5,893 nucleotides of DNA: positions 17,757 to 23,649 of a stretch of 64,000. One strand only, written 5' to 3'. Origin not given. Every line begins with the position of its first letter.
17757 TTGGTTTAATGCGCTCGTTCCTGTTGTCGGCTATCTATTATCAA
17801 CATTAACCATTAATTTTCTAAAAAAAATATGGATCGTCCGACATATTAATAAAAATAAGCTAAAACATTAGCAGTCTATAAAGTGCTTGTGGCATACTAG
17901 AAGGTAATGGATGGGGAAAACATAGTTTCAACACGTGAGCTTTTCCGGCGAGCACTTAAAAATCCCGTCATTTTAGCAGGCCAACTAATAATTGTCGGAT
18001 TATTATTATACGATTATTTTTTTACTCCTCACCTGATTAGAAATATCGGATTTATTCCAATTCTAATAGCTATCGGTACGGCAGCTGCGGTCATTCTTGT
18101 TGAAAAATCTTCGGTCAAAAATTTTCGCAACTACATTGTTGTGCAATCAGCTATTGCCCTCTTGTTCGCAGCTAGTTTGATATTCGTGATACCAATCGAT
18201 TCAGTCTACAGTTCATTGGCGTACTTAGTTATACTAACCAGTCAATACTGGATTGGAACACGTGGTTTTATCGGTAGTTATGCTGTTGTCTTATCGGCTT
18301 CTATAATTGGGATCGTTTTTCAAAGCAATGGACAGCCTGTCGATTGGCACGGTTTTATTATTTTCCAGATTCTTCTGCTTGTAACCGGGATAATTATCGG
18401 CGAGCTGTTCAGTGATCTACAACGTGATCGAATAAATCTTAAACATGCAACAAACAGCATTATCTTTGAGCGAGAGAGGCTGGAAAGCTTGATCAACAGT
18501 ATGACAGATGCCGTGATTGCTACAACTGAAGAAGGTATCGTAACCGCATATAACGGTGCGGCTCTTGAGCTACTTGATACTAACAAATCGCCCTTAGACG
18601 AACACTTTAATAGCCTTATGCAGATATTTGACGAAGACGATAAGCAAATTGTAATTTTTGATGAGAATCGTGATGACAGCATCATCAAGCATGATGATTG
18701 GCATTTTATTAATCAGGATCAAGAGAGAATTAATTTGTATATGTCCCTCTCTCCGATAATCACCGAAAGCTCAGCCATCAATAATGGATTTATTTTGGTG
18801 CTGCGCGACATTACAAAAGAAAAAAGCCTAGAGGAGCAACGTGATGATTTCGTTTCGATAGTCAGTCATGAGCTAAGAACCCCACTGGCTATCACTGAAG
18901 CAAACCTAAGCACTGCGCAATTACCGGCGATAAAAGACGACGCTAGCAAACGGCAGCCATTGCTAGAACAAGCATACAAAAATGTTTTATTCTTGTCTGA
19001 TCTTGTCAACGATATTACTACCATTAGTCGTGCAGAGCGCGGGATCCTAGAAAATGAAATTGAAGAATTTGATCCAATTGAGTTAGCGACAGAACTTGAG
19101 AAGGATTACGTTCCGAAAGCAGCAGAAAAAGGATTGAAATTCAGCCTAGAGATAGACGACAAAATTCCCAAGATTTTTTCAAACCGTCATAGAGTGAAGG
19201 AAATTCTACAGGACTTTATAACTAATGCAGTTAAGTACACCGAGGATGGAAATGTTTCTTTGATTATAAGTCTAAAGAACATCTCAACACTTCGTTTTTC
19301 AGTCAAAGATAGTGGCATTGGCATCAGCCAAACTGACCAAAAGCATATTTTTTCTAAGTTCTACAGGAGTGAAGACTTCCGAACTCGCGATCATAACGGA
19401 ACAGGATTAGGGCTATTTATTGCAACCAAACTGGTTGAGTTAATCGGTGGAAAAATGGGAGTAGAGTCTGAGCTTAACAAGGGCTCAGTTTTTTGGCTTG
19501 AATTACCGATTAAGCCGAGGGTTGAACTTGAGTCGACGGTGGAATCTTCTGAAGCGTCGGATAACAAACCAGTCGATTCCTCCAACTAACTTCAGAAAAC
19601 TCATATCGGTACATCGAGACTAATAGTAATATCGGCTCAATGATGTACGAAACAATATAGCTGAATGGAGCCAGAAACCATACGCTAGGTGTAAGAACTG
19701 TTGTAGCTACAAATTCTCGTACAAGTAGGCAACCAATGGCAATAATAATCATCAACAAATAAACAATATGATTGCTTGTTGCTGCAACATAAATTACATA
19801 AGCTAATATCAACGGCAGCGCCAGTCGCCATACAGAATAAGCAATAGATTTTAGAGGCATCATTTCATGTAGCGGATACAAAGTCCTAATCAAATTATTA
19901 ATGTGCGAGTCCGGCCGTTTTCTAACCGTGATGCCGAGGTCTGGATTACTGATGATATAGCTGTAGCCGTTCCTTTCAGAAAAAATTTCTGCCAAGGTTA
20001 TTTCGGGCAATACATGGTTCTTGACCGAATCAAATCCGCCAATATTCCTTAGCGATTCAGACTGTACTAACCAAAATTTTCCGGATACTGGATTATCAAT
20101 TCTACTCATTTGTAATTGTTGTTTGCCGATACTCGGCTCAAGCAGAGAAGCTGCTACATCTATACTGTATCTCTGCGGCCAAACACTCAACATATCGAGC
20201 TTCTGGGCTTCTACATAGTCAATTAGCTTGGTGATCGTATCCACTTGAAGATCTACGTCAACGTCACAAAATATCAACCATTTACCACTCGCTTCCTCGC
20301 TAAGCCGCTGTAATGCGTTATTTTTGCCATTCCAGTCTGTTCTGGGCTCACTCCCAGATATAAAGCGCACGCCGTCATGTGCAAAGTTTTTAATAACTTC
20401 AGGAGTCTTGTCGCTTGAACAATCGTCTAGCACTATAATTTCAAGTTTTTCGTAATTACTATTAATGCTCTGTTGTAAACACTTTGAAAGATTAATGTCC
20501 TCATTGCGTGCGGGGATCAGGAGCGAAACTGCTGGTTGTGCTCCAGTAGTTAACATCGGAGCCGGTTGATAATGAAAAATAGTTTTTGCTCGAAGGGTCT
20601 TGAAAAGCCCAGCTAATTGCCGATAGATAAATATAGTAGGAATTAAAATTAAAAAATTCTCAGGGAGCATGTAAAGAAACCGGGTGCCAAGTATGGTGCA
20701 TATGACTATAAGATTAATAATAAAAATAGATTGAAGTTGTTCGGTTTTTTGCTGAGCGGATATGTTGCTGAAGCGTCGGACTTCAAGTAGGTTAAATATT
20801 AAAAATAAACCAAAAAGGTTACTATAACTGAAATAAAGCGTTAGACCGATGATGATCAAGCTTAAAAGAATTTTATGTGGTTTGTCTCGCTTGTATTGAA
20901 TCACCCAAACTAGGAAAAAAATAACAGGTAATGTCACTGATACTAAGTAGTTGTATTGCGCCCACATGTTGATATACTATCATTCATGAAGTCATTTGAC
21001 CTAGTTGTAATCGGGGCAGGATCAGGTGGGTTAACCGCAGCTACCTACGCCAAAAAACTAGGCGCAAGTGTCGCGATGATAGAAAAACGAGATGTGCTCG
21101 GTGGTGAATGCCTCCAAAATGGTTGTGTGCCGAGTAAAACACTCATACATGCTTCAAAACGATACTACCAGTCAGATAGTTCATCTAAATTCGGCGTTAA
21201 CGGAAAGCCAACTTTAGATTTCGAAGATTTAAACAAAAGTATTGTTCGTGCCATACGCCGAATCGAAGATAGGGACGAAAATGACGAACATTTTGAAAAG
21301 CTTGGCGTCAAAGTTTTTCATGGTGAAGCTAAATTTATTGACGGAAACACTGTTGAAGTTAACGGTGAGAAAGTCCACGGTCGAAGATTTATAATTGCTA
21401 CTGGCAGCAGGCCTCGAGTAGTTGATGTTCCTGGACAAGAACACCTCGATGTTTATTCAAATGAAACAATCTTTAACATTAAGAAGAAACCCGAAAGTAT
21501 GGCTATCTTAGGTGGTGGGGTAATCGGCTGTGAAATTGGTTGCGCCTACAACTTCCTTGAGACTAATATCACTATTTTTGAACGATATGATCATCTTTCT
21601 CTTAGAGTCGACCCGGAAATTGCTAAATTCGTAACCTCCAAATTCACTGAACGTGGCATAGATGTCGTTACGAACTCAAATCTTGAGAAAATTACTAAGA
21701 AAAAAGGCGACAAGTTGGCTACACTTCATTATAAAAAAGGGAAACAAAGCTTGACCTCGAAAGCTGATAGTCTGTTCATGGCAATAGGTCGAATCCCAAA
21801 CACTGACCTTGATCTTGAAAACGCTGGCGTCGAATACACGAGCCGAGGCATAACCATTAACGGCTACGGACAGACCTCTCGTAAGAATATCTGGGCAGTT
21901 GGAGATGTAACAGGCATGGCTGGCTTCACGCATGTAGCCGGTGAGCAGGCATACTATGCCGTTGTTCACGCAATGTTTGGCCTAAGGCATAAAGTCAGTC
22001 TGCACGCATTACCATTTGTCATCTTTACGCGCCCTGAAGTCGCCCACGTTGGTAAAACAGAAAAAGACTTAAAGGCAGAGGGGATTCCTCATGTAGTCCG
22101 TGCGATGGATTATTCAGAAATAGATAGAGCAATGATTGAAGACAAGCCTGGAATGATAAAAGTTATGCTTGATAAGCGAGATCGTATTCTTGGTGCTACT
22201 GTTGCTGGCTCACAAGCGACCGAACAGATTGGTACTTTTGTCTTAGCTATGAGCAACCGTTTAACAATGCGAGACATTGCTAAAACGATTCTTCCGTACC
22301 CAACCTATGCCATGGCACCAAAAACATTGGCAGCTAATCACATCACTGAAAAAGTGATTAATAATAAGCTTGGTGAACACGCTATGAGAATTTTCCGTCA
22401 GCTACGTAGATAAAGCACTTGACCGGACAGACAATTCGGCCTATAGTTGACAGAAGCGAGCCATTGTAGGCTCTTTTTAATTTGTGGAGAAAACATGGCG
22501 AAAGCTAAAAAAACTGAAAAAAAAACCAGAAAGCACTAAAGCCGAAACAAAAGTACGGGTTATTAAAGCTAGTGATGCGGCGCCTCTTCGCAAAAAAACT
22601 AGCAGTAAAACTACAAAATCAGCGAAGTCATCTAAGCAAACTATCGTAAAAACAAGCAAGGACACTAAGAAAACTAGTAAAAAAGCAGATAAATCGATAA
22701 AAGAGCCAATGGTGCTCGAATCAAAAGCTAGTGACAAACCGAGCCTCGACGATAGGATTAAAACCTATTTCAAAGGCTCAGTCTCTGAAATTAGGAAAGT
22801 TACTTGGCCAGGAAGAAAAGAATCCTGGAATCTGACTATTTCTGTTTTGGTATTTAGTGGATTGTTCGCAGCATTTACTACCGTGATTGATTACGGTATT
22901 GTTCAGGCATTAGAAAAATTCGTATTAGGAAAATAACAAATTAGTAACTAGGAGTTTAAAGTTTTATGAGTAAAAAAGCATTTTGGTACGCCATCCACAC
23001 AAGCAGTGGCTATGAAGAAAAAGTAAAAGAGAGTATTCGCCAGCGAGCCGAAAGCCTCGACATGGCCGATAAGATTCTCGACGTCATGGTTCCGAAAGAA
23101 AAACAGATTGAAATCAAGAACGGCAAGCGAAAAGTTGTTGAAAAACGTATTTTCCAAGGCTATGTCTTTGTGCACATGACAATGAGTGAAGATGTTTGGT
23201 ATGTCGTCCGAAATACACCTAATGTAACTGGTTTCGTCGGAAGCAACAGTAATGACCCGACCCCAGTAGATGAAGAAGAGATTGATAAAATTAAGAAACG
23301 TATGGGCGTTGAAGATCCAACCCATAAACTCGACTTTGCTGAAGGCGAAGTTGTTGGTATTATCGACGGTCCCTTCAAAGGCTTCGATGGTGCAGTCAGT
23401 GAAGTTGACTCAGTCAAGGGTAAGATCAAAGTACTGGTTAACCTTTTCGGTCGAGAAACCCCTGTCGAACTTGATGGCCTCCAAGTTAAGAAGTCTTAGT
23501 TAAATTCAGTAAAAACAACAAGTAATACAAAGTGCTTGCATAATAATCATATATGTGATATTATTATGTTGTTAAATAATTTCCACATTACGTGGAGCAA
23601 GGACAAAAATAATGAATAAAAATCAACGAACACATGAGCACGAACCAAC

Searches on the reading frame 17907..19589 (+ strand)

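Call 50: search_protein_families(library=pfam, proteins=[window:17907-19589:+], max_evalue=0.0001)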
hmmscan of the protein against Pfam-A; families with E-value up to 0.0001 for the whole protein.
window:17907-19589:+ (560 aa): 4 families
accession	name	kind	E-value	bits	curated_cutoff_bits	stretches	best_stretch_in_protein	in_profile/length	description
PF02518.31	HATPase_c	-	7.8e-25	87.9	26.4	1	427-536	3-110/111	Histidine kinase-, DNA gyrase B-, and HSP90-like ATPase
PF00512.31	HisKA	-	8.4e-10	39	26.9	1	311-379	1-66/66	His Kinase A (phospho-acceptor) domain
PF13426.13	PAS_9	-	6.7e-07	30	27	1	201-304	2-103/103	PAS domain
PF00989.32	PAS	-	2.6e-05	24.6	22.6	0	190-302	1-113/113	PAS fold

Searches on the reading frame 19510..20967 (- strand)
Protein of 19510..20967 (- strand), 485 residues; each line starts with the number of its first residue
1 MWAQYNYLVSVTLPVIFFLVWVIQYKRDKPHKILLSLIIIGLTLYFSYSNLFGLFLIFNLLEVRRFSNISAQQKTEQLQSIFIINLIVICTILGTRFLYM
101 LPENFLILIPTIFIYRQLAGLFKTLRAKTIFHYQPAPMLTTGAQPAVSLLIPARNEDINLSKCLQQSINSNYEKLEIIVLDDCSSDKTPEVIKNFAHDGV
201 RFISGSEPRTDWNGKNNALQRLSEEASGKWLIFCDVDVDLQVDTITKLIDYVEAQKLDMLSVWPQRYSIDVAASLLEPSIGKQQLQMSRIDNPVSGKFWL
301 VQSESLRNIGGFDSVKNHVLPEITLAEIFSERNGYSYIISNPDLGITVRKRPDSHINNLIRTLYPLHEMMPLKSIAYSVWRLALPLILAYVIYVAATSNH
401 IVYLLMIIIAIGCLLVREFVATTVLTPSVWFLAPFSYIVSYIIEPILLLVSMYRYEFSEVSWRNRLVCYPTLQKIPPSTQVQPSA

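Call 50: search_protein_families(library=pfam, proteins=[window:19510-20967:-], max_evalue=0.0001)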
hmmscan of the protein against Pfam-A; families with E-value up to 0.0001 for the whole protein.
window:19510-20967:- (485 aa): 4 families
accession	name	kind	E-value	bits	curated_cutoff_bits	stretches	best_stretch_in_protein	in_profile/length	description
PF00535.33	Glycos_transf_2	-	1.3e-20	74.5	23.3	1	148-271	1-122/168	Glycosyl transferase family 2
PF13506.12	Glyco_transf_21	-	1.8e-07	31.2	21.7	1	207-340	10-147/174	Glycosyl transferase family 21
PF10111.15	Glyco_tranf_2_2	-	5.3e-07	29.8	27.3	1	149-257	2-111/276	Glycosyltransferase like family 2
PF13641.12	Glyco_tranf_2_3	-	4.9e-06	27.2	27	1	145-265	1-124/230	Glycosyltransferase like family 2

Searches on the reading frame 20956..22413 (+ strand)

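Call 50: search_protein_families(library=pfam, proteins=[window:20956-22413:+], max_evalue=0.0001)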
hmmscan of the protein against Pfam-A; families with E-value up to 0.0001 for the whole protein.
window:20956-22413:+ (485 aa): 12 families
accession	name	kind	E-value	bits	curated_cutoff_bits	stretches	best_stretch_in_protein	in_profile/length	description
PF07992.20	Pyr_redox_2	-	6e-64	216.7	26.1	1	14-332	1-291/291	Pyridine nucleotide-disulphide oxidoreductase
PF02852.28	Pyr_redox_dim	-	7.3e-26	91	25.3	1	353-457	2-108/110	Pyridine nucleotide-disulphide oxidoreductase, dimerisation domain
PF00070.33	Pyr_redox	-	6.8e-22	78.2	22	1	182-259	2-79/82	Pyridine nucleotide-disulphide oxidoreductase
PF13738.12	Pyr_redox_3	-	7.4e-13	48.8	30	1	130-298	113-285/305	Pyridine nucleotide-disulphide oxidoreductase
PF12831.13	FAD_oxidored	-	1.4e-11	44.8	27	1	15-59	1-45/416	FAD dependent oxidoreductase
PF13450.12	NAD_binding_8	-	2.1e-10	41.1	21.9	1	18-52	1-35/68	NAD(P)-binding Rossmann-like domain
PF01266.30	DAO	-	7.3e-08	32.7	27.9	1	15-51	1-38/353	FAD dependent oxidoreductase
PF00890.30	FAD_binding_2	-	1.7e-06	28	20.4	1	15-50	1-36/414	FAD binding domain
PF01262.27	AlaDh_PNT_C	-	1.9e-06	27.9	23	0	16-46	31-61/214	Alanine dehydrogenase/PNT, C-terminal domain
PF01134.28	GIDA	-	1.9e-06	27.6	22.1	1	15-151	1-150/391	Glucose inhibited division protein A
PF01946.23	Thi4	-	4.9e-06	26.4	26.2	1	6-63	11-68/235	Thi4 family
PF03486.20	HI0933_like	-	7.9e-06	25.9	50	0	15-50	2-37/244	HI0933-like protein Rossmann domain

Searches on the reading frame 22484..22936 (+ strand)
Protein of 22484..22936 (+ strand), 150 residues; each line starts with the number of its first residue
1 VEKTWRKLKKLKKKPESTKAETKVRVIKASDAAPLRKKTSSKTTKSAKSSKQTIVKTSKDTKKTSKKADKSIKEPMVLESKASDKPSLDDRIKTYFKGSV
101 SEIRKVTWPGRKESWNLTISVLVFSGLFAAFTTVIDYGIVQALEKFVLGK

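Call 77: search_protein_families(library=pfam, proteins=[window:22484-22936:+], max_evalue=0.0001)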
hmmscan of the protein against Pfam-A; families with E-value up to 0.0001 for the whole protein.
window:22484-22936:+ (150 aa): 1 family
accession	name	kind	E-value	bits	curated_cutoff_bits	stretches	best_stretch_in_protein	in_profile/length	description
PF00584.25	SecE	-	9.9e-17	61.1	22.7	1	93-147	1-54/55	SecE/Sec61-gamma subunits of protein translocation complex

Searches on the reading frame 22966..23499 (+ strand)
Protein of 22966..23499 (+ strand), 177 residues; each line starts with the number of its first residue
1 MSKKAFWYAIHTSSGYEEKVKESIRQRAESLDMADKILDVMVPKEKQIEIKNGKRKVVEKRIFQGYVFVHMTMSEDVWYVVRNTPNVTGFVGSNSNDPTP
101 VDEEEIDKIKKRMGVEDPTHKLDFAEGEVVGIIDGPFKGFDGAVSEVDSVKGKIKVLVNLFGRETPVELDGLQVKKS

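Call 76: search_protein_families(library=pfam, proteins=[window:22966-23499:+], max_evalue=0.0001)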
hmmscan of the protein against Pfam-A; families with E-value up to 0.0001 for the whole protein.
window:22966-23499:+ (177 aa): 1 family
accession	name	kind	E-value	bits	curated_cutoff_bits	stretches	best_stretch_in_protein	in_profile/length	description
PF02357.24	NusG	-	5.4e-30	104.2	22.2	1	7-109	3-92/93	Transcription termination factor nusG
